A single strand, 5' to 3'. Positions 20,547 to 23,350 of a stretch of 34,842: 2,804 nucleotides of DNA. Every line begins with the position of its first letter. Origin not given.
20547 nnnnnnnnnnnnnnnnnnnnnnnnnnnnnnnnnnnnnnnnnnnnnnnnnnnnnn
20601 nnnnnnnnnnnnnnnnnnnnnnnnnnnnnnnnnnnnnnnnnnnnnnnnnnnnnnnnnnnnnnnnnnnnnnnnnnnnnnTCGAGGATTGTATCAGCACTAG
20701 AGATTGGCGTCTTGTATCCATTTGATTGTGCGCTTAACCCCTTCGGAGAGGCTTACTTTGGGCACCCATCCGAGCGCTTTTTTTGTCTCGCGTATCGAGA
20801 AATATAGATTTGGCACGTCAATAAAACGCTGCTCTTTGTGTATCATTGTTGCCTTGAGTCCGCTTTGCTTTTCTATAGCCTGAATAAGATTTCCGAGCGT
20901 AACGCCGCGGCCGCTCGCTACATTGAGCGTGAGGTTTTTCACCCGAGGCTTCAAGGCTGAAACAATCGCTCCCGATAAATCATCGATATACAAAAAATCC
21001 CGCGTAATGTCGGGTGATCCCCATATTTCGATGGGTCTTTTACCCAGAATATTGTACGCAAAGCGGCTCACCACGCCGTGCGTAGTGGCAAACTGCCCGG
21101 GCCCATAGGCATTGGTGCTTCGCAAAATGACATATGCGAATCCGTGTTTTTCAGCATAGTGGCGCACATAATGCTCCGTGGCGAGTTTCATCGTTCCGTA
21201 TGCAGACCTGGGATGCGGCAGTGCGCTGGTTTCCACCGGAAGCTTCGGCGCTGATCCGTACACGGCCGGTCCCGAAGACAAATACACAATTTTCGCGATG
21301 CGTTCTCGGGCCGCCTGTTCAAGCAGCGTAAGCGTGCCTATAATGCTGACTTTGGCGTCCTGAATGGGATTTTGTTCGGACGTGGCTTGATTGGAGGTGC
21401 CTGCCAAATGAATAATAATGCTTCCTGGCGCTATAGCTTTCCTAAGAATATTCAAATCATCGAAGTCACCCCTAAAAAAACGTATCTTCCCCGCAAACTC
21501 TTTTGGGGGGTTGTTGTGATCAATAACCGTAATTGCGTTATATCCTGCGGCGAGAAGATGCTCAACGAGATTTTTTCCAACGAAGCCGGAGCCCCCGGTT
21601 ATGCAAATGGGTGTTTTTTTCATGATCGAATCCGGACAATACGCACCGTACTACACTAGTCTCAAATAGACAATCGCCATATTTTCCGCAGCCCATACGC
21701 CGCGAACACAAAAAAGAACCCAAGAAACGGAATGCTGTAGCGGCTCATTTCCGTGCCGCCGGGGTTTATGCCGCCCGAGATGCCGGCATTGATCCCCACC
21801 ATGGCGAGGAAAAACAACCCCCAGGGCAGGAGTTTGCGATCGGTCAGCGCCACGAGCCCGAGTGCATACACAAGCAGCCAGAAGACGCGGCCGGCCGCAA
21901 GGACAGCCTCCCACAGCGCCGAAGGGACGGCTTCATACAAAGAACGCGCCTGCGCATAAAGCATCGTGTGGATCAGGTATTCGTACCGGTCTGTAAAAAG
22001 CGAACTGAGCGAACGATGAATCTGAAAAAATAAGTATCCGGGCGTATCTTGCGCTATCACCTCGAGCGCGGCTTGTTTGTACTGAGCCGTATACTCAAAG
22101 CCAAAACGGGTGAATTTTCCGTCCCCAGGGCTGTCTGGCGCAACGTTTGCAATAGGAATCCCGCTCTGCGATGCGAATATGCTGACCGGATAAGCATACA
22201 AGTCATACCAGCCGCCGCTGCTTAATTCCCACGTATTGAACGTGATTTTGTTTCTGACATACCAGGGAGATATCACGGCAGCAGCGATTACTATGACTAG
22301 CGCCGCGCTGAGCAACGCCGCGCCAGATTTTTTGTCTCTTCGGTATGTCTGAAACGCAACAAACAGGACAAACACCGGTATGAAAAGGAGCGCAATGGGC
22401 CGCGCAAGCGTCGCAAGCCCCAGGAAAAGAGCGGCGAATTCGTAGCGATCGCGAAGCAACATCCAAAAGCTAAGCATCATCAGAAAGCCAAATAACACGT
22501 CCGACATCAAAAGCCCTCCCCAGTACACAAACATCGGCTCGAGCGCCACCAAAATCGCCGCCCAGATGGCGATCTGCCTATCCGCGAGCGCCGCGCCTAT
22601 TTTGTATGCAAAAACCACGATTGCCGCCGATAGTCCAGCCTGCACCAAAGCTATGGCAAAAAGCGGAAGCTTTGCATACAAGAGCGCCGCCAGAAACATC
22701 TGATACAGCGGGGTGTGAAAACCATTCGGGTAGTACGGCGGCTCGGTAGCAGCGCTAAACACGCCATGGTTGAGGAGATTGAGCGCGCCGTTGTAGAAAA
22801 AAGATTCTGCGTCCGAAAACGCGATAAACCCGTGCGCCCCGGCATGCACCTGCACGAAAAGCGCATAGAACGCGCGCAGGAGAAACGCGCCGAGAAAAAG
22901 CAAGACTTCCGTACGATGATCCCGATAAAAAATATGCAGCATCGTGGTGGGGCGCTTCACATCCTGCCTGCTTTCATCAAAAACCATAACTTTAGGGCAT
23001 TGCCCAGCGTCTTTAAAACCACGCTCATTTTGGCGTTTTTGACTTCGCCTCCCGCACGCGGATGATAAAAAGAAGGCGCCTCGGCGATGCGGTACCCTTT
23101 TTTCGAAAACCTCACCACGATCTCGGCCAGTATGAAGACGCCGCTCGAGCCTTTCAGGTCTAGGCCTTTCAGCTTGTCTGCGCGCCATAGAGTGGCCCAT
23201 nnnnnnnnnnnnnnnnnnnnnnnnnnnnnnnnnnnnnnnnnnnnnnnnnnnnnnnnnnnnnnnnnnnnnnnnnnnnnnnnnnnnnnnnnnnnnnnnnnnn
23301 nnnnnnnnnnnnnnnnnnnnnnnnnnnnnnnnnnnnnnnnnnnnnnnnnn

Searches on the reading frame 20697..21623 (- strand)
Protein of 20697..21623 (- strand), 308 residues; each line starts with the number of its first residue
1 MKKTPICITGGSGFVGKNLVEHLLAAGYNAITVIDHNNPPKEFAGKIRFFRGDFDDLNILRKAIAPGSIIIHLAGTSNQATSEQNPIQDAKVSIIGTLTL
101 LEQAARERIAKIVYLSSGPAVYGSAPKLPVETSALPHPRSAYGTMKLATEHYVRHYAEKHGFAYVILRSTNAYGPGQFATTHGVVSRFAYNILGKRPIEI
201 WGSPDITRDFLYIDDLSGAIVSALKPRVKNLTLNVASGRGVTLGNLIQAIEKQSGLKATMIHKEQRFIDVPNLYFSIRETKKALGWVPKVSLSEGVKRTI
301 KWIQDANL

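Call 6: search_protein_families(library=pfam, proteins=[window:20697-21623:-], max_evalue=0.01)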
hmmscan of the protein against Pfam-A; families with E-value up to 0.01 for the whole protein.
window:20697-21623:- (308 aa): 8 families
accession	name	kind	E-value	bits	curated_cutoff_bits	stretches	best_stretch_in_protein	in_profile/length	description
PF01370.27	Epimerase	-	9.8e-49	166.4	20.9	1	6-235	1-239/240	NAD dependent epimerase/dehydratase family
PF16363.11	GDP_Man_Dehyd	-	6.7e-41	141.3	27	1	8-299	2-332/332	GDP-mannose 4,6 dehydratase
PF01073.25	3Beta_HSD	-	1.7e-20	73.6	22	1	8-225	2-230/280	3-beta hydroxysteroid dehydrogenase/isomerase family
PF02719.21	Polysacc_synt_2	-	1.6e-13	51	20.2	1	6-261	1-254/293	Polysaccharide biosynthesis protein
PF04321.23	RmlD_sub_bind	-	2.8e-13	50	27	1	6-175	3-154/287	RmlD substrate binding domain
PF13460.12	NAD_binding_10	-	5.9e-10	39.7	27.2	1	10-170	1-144/184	NAD(P)H-binding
PF07993.18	NAD_binding_4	-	5.4e-09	36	20.1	2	68-187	90-218/258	Male sterility protein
PF05368.20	NmrA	-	0.0022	18.1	27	1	3-160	2-141/298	NmrA-like family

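Call 62: search_solved_structures(query=window:20697-21623:-, max_evalue=1e-20)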
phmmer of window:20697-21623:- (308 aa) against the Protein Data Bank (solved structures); distinct sequences matched with E-value up to 1e-20: 35.
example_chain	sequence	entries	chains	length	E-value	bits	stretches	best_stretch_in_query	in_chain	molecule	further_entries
4zrm_A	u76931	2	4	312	7.7e-52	179.6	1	6-303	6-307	UDP-glucose 4-epimerase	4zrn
2p5u_A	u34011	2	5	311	5.2e-36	127.6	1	6-302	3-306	UDP-glucose 4-epimerase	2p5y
6wjb_A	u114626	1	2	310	7.7e-36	127.1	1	5-299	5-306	NAD-dependent epimerase/dehydratase family protein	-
6wj9_A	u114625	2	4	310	4.8e-35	124.5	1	5-299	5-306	NAD-dependent epimerase/dehydratase family protein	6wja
7ys8_A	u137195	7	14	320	2.6e-34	122.1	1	7-304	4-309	UDP-glucose 4-epimerase | UDP-glucose 4-epimerase along with EC 5.1.3.2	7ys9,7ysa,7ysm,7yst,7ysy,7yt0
6pmh_A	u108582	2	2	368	2e-30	109.3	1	6-304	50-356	UDP-glucose 4-epimerase related protein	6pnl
6kv9_A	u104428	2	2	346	5.2e-30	107.9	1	6-304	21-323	MoeE5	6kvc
6bwl_A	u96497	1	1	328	3.5e-28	102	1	6-305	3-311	Pal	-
8vr2_A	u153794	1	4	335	1.9e-27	99.5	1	6-304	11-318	NAD-dependent epimerase/dehydratase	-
6dnt_A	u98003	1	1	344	2.3e-26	96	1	1-303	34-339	NAD-dependent epimerase/dehydratase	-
2pzj_A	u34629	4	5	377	3e-25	92.3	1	3-304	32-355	Putative nucleotide sugar epimerase/ dehydratase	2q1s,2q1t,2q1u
3ehe_A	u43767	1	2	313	2.2e-24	89.5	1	6-301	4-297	UDP-glucose 4-epimerase (GalE-1)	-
4twr_A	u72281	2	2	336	5e-24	88.3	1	5-286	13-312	NAD binding site:NAD-dependent epimerase/dehydratase:UDP-glucose 4-epimerase | UDP-glucose 4-epimerase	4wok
9rl0_E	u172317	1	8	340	5.3e-24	88.2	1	7-304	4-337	CDP-tyvelose 2-epimerase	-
4lk3_A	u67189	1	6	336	7e-24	87.8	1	5-303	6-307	UDP-glucuronic acid decarboxylase 1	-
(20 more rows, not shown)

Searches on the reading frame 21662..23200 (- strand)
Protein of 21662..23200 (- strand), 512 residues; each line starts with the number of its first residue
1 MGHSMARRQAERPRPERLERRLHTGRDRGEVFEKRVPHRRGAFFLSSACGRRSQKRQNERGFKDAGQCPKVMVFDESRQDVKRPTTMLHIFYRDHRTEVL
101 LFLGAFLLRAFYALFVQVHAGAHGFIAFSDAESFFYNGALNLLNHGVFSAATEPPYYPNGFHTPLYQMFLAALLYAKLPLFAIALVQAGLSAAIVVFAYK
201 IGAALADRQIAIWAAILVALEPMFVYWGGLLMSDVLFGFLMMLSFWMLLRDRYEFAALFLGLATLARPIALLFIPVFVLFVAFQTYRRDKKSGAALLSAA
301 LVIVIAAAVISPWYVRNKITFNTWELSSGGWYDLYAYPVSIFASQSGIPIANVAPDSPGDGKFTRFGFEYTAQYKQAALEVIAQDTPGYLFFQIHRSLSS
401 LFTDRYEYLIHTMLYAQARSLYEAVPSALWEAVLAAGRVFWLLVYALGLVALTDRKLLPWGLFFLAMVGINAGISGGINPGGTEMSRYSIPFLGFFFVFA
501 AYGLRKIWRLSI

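Call 6: search_protein_families(library=pfam, proteins=[window:21662-23200:-], max_evalue=0.01)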
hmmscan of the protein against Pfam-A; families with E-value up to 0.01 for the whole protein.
window:21662-23200:- (512 aa): 3 families
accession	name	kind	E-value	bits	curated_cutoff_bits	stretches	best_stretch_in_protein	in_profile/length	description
PF13231.12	PMT_2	-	1.8e-05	25.4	26.1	1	169-310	9-157/160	Dolichyl-phosphate-mannose-protein mannosyltransferase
PF09594.16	GT87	-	4.9e-05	23.6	25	1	170-324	11-155/237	Glycosyltransferase family 87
PF03901.23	Glyco_transf_22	-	0.00035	20.3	23.8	1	156-309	56-216/414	Alg9-like mannosyltransferase family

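Call 8: search_protein_families(library=ncbifam, proteins=[window:21662-23200:-], max_evalue=0.01)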
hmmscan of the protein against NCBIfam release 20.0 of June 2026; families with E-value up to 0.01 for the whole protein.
window:21662-23200:- (512 aa): 1 family
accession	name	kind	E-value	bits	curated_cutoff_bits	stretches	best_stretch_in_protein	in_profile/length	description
NF046093.1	AZOBR_p60025_fam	subfamily_domain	5e-05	22.6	150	1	135-301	67-228/232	AZOBR_p60025 family cell surface glycopolymer formation protein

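Call 60: search_protein_families(library=pfam, proteins=[window:21662-22960:-], max_evalue=0.01)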
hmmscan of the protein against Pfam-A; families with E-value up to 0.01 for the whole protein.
window:21662-22960:- (432 aa): 3 families
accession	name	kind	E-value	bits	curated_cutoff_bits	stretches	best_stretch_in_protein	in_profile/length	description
PF13231.12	PMT_2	-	1.3e-05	25.9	26.1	1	89-230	9-157/160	Dolichyl-phosphate-mannose-protein mannosyltransferase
PF09594.16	GT87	-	3.4e-05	24.1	25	1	90-244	11-155/237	Glycosyltransferase family 87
PF03901.23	Glyco_transf_22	-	0.00023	20.9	23.8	1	76-229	56-216/414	Alg9-like mannosyltransferase family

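Call 64: find_homologous_proteins(query=window:21662-22960:-, max_evalue=0.001)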
Query window:21662-22960:- (432 aa): 24 proteins with E <= 0.001 among 8000 candidates.
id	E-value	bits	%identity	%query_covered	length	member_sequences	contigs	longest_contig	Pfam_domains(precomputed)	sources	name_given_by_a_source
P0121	1.7e-279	945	100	100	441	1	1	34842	PF13231.13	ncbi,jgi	jgi:4-amino-4-deoxy-L-arabinose transferase-like glycosyltransferase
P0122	7.8e-129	449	51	95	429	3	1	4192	-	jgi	-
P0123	1.3e-128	448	51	97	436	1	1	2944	PF02366.25,PF13231.13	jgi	jgi:4-amino-4-deoxy-L-arabinose transferase-like glycosyltransferase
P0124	2.3e-128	447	51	96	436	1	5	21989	-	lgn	-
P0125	5.4e-128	446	51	96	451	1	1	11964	-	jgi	jgi:4-amino-4-deoxy-L-arabinose transferase-like glycosyltransferase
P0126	1.6e-122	428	49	93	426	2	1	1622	PF09594.17,PF06728.20,PF02366.25,PF13231.13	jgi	jgi:4-amino-4-deoxy-L-arabinose transferase-like glycosyltransferase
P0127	1.0e-113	399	44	92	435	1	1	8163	-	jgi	jgi:hypothetical protein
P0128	1.5e-111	392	46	95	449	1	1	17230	-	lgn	-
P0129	2.2e-110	388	47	96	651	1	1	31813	PF13641.13,PF00535.33,PF13231.13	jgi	jgi:glycosyltransferase involved in cell wall biosynthesis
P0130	1.2e-105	372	45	97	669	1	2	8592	PF00535.33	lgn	-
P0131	1.5e-101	359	44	97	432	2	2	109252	-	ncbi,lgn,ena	ncbi:MAG: hypothetical protein AAB605_00800 [Patescibacteria group bacterium]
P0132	3.8e-100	354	44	97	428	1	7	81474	-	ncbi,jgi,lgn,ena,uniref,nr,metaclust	ncbi:hypothetical protein A3A38_00035 [Candidatus Kaiserbacteria bacterium RIFCSPLOWO2_01_FULL_53_17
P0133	5.1e-98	347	44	97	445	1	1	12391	-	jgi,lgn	jgi:4-amino-4-deoxy-L-arabinose transferase-like glycosyltransferase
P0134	6.2e-98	347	44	96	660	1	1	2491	PF00535.33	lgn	-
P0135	2.2e-97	345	53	73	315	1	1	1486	PF13231.13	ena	-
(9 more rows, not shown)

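Call 65: find_encoding_contigs(protein=P0129, flank=8000, max_places=2)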
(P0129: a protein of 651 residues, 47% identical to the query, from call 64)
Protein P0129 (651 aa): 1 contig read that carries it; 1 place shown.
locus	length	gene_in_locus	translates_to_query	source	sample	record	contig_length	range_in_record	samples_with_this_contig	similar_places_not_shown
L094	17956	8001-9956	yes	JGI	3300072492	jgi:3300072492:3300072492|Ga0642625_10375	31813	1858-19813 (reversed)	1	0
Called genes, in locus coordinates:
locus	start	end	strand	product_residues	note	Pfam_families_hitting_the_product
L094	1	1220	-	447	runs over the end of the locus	PF13522:GATase_6, PF13537:GATase_7, PF12481:DUF3700 (weak), PF00733:Asn_synthase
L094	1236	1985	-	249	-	PF04138:GtrA_DPMS_TM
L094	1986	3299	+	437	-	PF13727:CoA_binding_3, PF22674:C2185-like_N (weak), PF01073:3Beta_HSD, PF01370:Epimerase, PF02719:Polysacc_synt_2, PF04321:RmlD_sub_bind, PF07993:NAD_binding_4 (weak), PF16363:GDP_Man_Dehyd, +5 more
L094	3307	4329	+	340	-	PF01073:3Beta_HSD, PF01370:Epimerase, PF02719:Polysacc_synt_2 (weak), PF04321:RmlD_sub_bind, PF13460:NAD_binding_10, PF16363:GDP_Man_Dehyd, PF07993:NAD_binding_4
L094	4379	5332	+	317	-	PF00535:Glycos_transf_2, PF13641:Glyco_tranf_2_3 (weak)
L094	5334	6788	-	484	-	PF13231:PMT_2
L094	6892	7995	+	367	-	PF04321:RmlD_sub_bind, PF01073:3Beta_HSD, PF01370:Epimerase, PF02719:Polysacc_synt_2, PF07993:NAD_binding_4, PF16363:GDP_Man_Dehyd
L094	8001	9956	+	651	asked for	PF00535:Glycos_transf_2, PF13641:Glyco_tranf_2_3 (faint), PF13231:PMT_2 (weak)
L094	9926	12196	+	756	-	PF04932:Wzy_C, PF07719:TPR_2 (faint), PF13371:TPR_9 (faint), PF13424:TPR_12 (faint), PF13428:TPR_14 (faint), PF21033:RMD1-3 (faint), PF23914:TPR_CcmH_CycH (faint), PF14559:TPR_19 (weak), +3 more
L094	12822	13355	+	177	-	PF07517:SecA_DEAD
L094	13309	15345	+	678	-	PF07517:SecA_DEAD, PF01043:SecA_PP_bind, PF21090:P-loop_SecA, PF07516:SecA_SW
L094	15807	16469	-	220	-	-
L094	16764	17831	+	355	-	PF02934:GatB_N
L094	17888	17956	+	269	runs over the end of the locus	PF02934:GatB_N, PF02637:GatB_Yqey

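Call 66: find_encoding_contigs(protein=P0130, flank=8000, max_places=2)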
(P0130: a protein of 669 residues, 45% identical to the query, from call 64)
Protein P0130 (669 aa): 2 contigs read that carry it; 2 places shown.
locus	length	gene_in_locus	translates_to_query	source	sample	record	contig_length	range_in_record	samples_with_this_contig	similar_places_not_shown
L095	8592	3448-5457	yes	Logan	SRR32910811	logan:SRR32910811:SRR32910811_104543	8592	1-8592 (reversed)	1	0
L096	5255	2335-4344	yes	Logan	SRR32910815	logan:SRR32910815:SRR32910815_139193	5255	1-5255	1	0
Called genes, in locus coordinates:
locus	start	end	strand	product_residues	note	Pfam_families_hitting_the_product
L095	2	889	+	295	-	?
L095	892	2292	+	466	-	PF13231:PMT_2, PF02366:PMT (weak)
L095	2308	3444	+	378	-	PF01073:3Beta_HSD, PF01370:Epimerase, PF02719:Polysacc_synt_2, PF16363:GDP_Man_Dehyd, PF07993:NAD_binding_4, PF04321:RmlD_sub_bind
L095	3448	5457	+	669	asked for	PF00535:Glycos_transf_2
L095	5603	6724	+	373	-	PF08421:Methyltransf_13 (weak), PF13489:Methyltransf_23, PF08241:Methyltransf_11, PF08242:Methyltransf_12, PF08484:Methyltransf_14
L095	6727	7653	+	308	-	PF01408:GFO_IDH_MocA, PF22725:GFO_IDH_MocA_C3 (weak)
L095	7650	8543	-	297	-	PF01370:Epimerase, PF04321:RmlD_sub_bind, PF16363:GDP_Man_Dehyd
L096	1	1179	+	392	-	?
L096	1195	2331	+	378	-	PF01073:3Beta_HSD, PF01370:Epimerase, PF02719:Polysacc_synt_2, PF16363:GDP_Man_Dehyd, PF07993:NAD_binding_4, PF04321:RmlD_sub_bind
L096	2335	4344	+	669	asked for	PF00535:Glycos_transf_2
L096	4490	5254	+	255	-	?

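Call 89: predict_structure(alignment_id=A2)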
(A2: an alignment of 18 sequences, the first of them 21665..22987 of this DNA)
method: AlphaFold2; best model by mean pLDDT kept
length: 441 residues; sequences in the alignment: 18
mean_pLDDT: 87.1   pTM: 0.88
mean pLDDT of the five models: 87.1, 86.7, 85.7, 84.3, 82.4
residues with pLDDT >= 90: 256; 70-90: 134; 50-70: 39; < 50: 12
segments of 3 or more residues with pLDDT < 50: 1-3, 5-11
pLDDT, mean of each block of 10 residues (from residue 1): 44 69 92 97 89 74 90 91 82 94 96 96 98 96 96 86 95 97 98 94 97 95 96 97 92 79 73 88 61 71 85 92 84 78 81 92 90 95 94 93 67 70 96 95 92
secondary structure, 60 per line:
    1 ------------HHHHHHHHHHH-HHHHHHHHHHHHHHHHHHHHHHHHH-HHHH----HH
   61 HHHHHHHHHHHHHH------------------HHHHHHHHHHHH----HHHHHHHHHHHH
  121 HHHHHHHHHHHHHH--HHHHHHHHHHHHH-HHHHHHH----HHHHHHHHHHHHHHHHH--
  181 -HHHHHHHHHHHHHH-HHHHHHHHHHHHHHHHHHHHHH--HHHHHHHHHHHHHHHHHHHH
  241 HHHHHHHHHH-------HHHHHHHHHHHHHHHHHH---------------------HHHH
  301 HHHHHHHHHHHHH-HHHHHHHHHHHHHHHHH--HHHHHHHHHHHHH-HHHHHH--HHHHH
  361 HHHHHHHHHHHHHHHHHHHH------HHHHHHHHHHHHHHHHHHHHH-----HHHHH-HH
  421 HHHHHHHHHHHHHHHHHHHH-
elements in order: H13-23 H25-49 H51-54 H59-74 H93-104 H109-134 H137-149 H151-157 H162-178 H182-195 H197-218 H221-250 H258-275 H297-313 H315-331 H334-346 H348-353 H356-380 H387-407 H413-417 H419-440

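Call 91: fold_search(model_id=the predicted structure, library=pdb)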
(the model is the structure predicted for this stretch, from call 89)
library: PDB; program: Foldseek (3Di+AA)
matches with E <= 10: 203; with E <= 0.001: 4
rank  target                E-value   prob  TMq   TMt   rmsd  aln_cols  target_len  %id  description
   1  9ub7_B                6.6e-04  1.00  0.37  0.40  14.2       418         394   15  Structure of glycosylphosphatidylinositol transamidase,state 1 (released 2026-04-08)
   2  7e9s_A                8.0e-04  1.00  0.50  0.28  14.0       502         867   11  Archaeal oligosaccharyltransferase AglB from Archaeoglobus fulgidus in complex with an inhibitory peptide and a dolich (released 2021-09-08)
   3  5f15                  8.0e-04  1.00  0.42  0.35  17.3       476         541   13  Crystal Structure of ArnT from Cupriavidus metallidurans bound to Undecaprenyl phosphate (released 2016-02-17)
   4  6ftg_5                8.4e-04  1.00  0.45  0.33  15.5       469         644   13  Subtomogram average of OST-containing ribosome-translocon complexes from canine rough microsomal membranes (released 2018-03-21)
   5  8agb_A                1.2e-03  1.00  0.49  0.36  15.0       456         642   15  Structure of yeast oligosaccharylransferase complex with lipid-linked oligosaccharide bound (released 2022-12-07)
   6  7oci_F                1.5e-03  1.00  0.51  0.37  11.4       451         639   14  Cryo-EM structure of yeast Ost6p containing oligosaccharyltransferase complex (released 2022-02-16)
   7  8b6l_I                1.5e-03  1.00  0.53  0.36  14.1       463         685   12  Subtomogram average of the human Sec61-TRAP-OSTA-translocon (released 2022-12-07)
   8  3waj                  1.6e-03  1.00  0.45  0.27  18.1       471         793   14  Crystal structure of the Archaeoglobus fulgidus oligosaccharyltransferase (O29867_ARCFU) complex with Zn and sulfate (released 2013-10-30)
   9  5ezm                  1.8e-03  1.00  0.36  0.31  15.4       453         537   14  Crystal Structure of ArnT from Cupriavidus metallidurans in the apo state (released 2016-02-17)
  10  8age_A                2.0e-03  1.00  0.49  0.36  11.8       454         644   14  Structure of yeast oligosaccharylransferase complex with acceptor peptide bound (released 2022-12-07)
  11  3wak                  2.2e-03  1.00  0.47  0.26  16.6       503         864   13  Crystal structure of the Archaeoglobus fulgidus oligosaccharyltransferase (O29867_ARCFU) in the apo form (released 2013-10-30)
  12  6ezn_F                2.9e-03  1.00  0.50  0.36  16.1       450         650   15  Cryo-EM structure of the yeast oligosaccharyltransferase (OST) complex (released 2018-01-17)
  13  5ogl_A                3.3e-03  1.00  0.48  0.32  13.5       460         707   13  Structure of bacterial oligosaccharyltransferase PglB in complex with an acceptor peptide and an lipid-linked oligosac (released 2017-10-25)
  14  6gxc_A                3.5e-03  1.00  0.49  0.32  13.3       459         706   14  Bacterial oligosaccharyltransferase PglB in complex with an inhibitory peptide and a reactive lipid-linked oligosaccha (released 2018-11-14)
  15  9wno_A                3.5e-03  1.00  0.46  0.49  13.9       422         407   15  Cryo-EM structure of Candida glabrata GPI mannosyltransferase I bound to Dol-P-Man (released 2025-12-03)
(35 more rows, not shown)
